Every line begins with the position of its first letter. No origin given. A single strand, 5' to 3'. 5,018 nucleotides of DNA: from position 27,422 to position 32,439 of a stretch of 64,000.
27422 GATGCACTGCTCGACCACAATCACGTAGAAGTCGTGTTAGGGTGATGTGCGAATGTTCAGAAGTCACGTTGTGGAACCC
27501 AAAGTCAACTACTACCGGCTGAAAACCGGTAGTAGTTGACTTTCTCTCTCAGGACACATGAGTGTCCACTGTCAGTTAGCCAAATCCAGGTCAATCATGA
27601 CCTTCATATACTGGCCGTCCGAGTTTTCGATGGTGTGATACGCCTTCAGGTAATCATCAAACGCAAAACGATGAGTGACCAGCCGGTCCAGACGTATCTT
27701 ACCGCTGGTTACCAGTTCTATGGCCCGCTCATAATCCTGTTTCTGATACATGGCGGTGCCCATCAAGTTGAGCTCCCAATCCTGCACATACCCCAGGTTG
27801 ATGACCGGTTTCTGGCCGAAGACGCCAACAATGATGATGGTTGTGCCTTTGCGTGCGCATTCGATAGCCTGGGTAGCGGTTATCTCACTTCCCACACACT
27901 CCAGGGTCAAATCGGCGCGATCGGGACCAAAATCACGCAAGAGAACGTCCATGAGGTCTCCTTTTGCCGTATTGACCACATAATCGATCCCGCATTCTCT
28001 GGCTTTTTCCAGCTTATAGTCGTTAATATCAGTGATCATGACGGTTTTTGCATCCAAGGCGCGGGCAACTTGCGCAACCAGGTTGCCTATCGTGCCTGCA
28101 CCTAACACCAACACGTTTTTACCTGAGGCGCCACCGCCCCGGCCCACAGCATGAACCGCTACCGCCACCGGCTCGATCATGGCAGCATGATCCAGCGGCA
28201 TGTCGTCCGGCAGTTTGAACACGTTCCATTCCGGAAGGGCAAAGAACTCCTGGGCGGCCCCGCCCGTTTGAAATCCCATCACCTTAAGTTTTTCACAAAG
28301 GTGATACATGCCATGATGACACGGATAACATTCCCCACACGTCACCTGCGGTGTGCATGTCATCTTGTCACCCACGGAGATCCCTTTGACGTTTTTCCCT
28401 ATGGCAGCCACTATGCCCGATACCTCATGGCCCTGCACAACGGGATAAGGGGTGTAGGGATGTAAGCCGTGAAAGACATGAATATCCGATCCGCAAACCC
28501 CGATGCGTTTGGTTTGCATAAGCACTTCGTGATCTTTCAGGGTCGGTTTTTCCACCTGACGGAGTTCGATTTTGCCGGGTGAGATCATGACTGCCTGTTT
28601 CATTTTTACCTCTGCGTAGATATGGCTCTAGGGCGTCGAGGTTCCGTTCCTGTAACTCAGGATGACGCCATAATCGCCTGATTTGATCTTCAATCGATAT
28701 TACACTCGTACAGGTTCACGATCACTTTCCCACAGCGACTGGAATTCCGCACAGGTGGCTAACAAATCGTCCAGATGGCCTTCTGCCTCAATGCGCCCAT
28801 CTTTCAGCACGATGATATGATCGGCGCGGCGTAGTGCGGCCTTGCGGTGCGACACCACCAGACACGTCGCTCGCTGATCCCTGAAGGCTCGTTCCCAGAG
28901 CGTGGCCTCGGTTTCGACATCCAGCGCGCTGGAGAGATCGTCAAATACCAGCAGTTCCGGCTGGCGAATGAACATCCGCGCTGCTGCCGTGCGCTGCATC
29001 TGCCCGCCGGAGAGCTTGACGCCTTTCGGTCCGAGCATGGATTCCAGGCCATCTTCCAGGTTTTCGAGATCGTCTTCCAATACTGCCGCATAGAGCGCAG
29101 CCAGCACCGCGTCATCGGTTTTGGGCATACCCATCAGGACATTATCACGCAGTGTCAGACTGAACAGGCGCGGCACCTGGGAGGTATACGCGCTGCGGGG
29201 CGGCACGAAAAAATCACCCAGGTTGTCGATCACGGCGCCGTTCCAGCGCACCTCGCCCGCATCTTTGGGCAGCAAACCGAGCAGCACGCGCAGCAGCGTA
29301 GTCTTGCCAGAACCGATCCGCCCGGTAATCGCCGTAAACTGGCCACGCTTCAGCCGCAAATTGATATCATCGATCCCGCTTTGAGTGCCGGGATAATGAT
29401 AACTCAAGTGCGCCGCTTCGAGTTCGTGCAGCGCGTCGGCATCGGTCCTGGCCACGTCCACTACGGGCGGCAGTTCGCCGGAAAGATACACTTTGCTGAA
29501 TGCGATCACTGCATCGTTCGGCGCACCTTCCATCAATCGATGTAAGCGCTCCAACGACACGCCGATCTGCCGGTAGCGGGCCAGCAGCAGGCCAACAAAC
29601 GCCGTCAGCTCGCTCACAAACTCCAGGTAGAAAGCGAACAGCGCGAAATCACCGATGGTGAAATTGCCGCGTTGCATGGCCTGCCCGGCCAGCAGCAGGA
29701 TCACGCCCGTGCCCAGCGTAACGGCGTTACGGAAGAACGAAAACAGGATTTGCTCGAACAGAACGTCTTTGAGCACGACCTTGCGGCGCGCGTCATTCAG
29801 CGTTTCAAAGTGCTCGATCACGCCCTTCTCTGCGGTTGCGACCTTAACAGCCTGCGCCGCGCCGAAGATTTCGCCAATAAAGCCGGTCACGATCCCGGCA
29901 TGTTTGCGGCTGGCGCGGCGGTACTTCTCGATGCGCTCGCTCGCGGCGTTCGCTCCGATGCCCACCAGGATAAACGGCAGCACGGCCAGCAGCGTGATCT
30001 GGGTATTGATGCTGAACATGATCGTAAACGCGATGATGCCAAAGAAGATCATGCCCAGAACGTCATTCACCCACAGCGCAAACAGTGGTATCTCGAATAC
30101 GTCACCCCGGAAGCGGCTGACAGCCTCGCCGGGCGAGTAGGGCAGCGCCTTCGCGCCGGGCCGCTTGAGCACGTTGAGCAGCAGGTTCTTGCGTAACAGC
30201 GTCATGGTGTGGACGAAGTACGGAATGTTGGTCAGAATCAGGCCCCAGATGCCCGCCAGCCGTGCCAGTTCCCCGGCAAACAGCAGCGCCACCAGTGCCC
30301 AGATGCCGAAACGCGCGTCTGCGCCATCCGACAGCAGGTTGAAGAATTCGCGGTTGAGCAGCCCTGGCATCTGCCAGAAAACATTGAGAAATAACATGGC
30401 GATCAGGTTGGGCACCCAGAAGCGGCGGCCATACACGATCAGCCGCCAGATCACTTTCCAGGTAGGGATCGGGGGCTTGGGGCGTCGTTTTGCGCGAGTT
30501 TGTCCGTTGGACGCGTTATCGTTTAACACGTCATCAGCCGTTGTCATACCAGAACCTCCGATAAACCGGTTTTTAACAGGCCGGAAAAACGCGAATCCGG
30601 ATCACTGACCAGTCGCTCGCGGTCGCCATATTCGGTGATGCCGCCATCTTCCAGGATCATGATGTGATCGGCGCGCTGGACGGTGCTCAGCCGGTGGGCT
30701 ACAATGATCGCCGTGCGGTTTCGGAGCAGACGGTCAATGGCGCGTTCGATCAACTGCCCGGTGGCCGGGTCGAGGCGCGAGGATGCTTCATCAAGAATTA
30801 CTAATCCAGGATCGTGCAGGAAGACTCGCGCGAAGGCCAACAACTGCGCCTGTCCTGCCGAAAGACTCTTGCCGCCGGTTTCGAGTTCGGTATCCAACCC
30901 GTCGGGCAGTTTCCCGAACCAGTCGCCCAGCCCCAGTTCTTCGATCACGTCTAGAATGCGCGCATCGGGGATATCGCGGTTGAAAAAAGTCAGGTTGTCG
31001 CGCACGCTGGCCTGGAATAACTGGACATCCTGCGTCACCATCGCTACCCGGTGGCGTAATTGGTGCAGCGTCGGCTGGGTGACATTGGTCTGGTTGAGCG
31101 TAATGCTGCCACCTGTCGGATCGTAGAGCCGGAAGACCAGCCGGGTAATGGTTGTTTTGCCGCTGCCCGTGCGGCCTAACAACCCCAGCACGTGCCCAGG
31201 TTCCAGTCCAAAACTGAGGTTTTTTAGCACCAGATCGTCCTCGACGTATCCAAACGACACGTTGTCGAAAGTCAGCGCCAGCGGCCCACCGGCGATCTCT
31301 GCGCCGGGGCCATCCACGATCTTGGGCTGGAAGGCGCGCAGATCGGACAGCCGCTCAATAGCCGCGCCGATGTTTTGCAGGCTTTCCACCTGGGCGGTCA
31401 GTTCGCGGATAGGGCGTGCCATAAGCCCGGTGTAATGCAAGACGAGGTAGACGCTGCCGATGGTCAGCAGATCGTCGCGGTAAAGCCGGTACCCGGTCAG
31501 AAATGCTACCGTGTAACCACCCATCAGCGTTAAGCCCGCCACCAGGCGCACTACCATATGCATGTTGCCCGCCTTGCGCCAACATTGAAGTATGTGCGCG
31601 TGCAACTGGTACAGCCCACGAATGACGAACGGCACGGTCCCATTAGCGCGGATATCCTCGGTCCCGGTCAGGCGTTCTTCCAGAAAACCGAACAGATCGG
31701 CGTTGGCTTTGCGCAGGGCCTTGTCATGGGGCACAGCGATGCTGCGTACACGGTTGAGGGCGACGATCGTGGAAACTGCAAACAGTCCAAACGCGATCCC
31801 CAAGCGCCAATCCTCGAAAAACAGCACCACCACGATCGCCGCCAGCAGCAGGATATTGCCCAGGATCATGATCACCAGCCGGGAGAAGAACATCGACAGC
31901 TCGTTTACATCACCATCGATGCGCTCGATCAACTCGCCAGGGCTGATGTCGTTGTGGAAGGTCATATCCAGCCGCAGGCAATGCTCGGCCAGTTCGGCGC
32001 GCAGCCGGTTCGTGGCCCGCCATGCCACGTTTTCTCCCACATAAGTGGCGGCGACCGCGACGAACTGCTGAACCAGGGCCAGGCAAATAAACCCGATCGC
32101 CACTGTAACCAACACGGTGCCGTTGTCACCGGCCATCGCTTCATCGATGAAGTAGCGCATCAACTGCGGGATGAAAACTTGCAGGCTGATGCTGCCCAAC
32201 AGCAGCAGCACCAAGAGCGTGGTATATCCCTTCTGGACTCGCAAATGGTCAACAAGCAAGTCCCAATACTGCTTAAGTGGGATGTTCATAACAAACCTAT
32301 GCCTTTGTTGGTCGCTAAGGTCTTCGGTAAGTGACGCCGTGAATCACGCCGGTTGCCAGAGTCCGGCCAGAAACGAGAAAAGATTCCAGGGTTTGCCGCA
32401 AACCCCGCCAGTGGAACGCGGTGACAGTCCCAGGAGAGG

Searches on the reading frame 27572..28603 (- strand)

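Call 13: search_protein_families(library=pfam, proteins=[window:27572-28603:-])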
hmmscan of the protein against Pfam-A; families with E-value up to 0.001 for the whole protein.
window:27572-28603:- (343 aa): 7 families
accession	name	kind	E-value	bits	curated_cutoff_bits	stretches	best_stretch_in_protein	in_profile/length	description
PF08240.17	ADH_N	-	8e-28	97.2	23.5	1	24-133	2-104/104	Alcohol dehydrogenase GroES-like domain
PF00107.32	ADH_zinc_N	-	1.6e-26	93.2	31.8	1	172-299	2-128/129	Zinc-binding dehydrogenase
PF16912.11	Glu_dehyd_C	-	9.2e-10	38.8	34.9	1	140-326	4-202/211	Glucose dehydrogenase C-terminus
PF13602.12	ADH_zinc_N_2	-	3.4e-08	34.9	27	1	205-327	2-125/134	Zinc-binding dehydrogenase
PF02254.24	TrkA_N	-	1.8e-05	25.5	23.8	1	164-253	1-89/116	TrkA-N domain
PF01262.27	AlaDh_PNT_C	-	0.00014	21.8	23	1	153-207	20-74/214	Alanine dehydrogenase/PNT, C-terminal domain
PF02826.25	2-Hacid_dh_C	-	0.00017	21.5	25.1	1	158-204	33-78/178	D-isomer specific 2-hydroxyacid dehydrogenase, NAD binding domain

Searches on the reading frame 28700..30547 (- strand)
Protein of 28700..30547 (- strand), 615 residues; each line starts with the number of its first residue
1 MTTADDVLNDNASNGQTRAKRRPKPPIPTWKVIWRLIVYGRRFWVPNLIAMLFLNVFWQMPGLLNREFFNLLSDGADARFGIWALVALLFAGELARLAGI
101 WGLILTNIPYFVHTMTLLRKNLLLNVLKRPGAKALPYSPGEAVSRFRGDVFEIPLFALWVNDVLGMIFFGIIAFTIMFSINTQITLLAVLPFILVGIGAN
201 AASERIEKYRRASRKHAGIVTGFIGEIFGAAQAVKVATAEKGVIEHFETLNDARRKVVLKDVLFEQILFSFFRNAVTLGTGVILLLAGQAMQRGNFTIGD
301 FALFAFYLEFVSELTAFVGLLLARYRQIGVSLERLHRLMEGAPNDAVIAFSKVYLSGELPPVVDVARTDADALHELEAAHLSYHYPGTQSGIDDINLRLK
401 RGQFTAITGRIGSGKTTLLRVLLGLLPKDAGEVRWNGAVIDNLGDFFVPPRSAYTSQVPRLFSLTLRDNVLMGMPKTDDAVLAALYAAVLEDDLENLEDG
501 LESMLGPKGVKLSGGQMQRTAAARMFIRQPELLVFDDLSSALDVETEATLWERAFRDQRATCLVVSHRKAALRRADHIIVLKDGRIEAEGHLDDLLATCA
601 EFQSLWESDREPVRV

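Call 13: search_protein_families(library=pfam, proteins=[window:28700-30547:-])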
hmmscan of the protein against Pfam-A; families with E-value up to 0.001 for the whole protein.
window:28700-30547:- (615 aa): 5 families
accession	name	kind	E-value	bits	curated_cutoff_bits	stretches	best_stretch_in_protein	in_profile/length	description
PF00005.33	ABC_tran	-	7.1e-21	75.7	25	1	393-537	2-134/137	ABC transporter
PF00664.28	ABC_membrane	-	1.9e-12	47.9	28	1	68-311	25-270/274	ABC transporter transmembrane region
PF02463.25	SMC_N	-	1.9e-05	24.6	40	0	511-581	136-211/220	RecF/RecN/SMC N terminal domain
PF13555.12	AAA_29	-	0.00051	20.2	27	0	397-438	17-57/61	P-loop containing region of AAA domain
PF13401.12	AAA_22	-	0.00077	20.2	27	0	401-467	4-33/130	AAA domain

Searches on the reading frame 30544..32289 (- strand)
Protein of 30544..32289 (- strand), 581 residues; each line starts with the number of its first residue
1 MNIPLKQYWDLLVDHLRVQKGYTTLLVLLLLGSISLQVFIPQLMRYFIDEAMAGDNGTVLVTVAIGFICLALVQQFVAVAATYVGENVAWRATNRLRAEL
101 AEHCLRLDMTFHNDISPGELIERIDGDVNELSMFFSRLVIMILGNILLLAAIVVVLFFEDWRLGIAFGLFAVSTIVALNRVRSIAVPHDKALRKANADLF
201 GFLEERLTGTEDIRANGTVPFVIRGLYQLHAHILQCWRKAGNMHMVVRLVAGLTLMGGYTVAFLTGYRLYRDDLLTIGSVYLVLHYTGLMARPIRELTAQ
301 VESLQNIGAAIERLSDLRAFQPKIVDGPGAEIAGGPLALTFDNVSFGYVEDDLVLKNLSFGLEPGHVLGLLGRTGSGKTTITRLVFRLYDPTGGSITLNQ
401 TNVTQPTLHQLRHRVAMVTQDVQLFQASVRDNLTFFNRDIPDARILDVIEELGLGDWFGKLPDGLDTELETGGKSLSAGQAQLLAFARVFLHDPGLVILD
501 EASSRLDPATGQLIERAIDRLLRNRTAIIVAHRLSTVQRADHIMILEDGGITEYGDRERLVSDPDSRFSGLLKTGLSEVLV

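Call 13: search_protein_families(library=pfam, proteins=[window:30544-32289:-])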
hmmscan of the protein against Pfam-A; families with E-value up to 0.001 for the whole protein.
window:30544-32289:- (581 aa): 3 families
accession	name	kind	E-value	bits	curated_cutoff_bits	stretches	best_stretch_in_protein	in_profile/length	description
PF00005.33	ABC_tran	-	4.7e-30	105.4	25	1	355-503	1-136/137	ABC transporter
PF00664.28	ABC_membrane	-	1.2e-27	97.7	28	1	25-287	3-267/274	ABC transporter transmembrane region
PF02463.25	SMC_N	-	1.7e-05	24.8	40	1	394-544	109-209/220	RecF/RecN/SMC N terminal domain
